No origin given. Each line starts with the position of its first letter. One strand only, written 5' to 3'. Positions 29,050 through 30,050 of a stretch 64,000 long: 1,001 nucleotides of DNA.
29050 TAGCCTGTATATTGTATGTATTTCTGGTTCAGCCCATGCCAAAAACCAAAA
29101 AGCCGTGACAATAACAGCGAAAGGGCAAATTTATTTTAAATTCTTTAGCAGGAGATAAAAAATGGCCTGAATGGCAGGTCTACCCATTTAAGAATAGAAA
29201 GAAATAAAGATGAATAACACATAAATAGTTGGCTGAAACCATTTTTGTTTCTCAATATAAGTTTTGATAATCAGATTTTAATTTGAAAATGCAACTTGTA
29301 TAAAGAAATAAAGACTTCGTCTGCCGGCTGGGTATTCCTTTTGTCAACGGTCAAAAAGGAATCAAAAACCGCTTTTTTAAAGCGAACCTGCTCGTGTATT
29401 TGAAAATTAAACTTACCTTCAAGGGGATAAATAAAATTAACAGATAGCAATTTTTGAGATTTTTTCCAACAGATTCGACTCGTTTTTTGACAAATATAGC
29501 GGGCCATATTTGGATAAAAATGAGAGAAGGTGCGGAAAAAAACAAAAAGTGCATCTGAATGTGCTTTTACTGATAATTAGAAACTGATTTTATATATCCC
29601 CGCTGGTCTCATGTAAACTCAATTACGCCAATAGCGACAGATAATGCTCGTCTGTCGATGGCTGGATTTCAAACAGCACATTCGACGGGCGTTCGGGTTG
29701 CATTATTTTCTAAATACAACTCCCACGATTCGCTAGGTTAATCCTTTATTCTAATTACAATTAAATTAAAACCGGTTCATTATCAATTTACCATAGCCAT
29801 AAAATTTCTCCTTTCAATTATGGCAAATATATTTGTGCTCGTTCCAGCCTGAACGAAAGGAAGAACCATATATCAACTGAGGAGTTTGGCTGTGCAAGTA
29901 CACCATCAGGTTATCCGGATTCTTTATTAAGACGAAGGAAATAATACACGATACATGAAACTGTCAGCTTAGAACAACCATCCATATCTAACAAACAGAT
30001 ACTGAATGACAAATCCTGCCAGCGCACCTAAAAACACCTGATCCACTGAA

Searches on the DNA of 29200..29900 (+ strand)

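Call 6: search_rna_families(source=window, start=29200, end=29900, threshold=evalue, max_evalue=10, show_alignments=3)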
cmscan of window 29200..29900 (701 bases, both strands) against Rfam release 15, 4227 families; matches with E-value up to 10: 7.
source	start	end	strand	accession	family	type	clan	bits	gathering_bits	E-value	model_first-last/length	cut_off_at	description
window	29563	29618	+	RF00321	snoZ247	Gene; snRNA; snoRNA; CD-box;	-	19.9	38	0.28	1-139/139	no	Small nucleolar RNA Z247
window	29327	29440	-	RF01873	PISRT1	Gene; lncRNA;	-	19.5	70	6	1-107/107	no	Polled intersex syndrome regulated transcript 1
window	29370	29520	-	RF03532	SQ2397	Cis-reg;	-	18.7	100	0.85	1-243/243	no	Cis-regulator of HTH transcription factor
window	29206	29280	+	RF02406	snoR120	Gene; snRNA; snoRNA; CD-box;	-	17.7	55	7.3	1-74/74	no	Small nucleolar RNA snoR120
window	29795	29825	+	RF00462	IRES_APC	Cis-reg; IRES;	-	15.9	50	3.7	1-53/53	no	APC internal ribosome entry site (IRES)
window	29449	29550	+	RF00972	mir-651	Gene; miRNA;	-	15.6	106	5.7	1-86/86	no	mir-651 microRNA precursor family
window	29259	29358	+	RF00447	IRES_Kv1_4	Cis-reg; IRES;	-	11.7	100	4.6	1-259/259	no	Voltage-gated potassium-channel Kv1.4 IRES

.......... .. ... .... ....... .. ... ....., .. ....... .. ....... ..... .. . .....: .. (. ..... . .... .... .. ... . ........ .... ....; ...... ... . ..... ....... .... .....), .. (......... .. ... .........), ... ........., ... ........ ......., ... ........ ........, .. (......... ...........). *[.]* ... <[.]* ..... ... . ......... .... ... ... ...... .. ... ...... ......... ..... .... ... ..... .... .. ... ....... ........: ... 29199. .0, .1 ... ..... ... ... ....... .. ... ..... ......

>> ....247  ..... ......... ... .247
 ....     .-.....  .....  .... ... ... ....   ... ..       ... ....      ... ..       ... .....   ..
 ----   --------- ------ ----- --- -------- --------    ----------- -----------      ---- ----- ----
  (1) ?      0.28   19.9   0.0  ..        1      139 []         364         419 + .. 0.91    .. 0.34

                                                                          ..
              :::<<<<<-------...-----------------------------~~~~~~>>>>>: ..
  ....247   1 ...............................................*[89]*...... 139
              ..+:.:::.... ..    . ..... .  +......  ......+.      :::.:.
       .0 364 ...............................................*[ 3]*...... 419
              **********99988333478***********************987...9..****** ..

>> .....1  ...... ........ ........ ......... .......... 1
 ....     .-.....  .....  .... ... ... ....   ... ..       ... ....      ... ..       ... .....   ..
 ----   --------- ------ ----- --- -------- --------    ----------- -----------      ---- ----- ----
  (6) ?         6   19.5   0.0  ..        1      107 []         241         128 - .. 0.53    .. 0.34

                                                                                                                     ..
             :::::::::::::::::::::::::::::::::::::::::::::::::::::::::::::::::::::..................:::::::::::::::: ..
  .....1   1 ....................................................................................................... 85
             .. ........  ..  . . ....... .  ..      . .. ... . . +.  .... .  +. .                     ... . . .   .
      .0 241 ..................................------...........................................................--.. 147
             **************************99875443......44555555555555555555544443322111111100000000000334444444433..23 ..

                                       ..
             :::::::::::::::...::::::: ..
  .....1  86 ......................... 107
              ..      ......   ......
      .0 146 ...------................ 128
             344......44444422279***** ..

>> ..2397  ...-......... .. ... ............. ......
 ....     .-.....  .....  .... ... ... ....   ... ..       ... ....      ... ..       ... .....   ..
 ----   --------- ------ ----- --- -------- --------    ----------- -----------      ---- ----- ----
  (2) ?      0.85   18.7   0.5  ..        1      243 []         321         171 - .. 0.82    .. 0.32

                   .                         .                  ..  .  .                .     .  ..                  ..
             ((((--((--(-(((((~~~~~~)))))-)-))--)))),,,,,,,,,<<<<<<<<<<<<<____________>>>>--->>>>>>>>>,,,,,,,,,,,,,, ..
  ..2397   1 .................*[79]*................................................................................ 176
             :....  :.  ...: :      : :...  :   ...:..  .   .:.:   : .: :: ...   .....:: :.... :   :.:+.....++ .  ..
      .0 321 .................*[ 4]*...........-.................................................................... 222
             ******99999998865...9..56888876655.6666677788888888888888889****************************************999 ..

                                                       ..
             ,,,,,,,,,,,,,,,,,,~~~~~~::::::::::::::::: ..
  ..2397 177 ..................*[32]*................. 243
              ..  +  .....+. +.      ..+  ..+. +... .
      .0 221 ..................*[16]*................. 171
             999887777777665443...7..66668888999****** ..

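Call 68: build_rna_model(alignment_id=A3, structure=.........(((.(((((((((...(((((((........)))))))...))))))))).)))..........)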
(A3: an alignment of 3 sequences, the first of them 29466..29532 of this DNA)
Model R1 built from alignment A3 (3 sequences, 73 columns); structure: as given.
model positions 67; base pairs 19; branch points 0; effective number of sequences 2.67; information 0.838 bits per position. Calibrated on 0.2 Mb of random sequence (short: E-values are rough).
structure used (alignment columns):
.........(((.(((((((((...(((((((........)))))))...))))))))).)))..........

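Call 69: search_with_rna_model(model_id=R1, sources=[window, L039, L041, L042, L163, L164, L165, L166, L167, L168, L169, L176, L177, L182, L183, L184, L188, L189], max_evalue=10)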
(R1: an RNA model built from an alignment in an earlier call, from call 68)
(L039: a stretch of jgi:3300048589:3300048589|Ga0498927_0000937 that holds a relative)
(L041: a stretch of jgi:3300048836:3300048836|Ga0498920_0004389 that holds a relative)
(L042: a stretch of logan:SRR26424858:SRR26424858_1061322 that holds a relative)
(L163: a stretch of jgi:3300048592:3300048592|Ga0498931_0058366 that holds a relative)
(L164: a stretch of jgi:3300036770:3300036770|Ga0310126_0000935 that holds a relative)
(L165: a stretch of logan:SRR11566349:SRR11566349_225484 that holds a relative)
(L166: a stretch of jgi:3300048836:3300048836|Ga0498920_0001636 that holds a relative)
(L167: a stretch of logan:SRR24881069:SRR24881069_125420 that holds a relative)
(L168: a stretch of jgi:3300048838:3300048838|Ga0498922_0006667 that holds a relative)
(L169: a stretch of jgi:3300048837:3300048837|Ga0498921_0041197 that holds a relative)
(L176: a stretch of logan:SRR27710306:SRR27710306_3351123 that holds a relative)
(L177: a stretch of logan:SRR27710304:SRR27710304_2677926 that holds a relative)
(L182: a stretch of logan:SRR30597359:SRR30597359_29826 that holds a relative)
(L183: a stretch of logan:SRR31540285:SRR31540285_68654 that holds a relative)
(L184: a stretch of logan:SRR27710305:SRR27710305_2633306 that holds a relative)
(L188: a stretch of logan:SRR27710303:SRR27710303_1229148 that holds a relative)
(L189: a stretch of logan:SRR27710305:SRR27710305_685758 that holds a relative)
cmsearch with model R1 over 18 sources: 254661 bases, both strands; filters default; matches with E-value up to 10: 12.
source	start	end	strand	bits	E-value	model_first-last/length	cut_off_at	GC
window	29466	29532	+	85.6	5.2e-15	1-67/67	no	0.39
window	63386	63452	+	83.4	1.5e-14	1-67/67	no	0.3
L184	2530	2596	+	83.4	1.5e-14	1-67/67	no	0.3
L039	6359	6425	-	82.6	2.2e-14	1-67/67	no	0.36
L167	4407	4473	-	80.4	6.3e-14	1-67/67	no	0.39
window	29471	29536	-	27.7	0.0062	1-67/67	no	0.39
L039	6368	6411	+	27.4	0.0071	15-58/67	no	0.36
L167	4403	4468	+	23.4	0.05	1-67/67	no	0.39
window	63403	63440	-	15.4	2.3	18-55/67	no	0.24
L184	2547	2584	-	15.4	2.3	18-55/67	no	0.24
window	24435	24480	+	13.3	6.4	1-67/67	no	0.35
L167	9459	9504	-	13.3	6.4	1-67/67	no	0.35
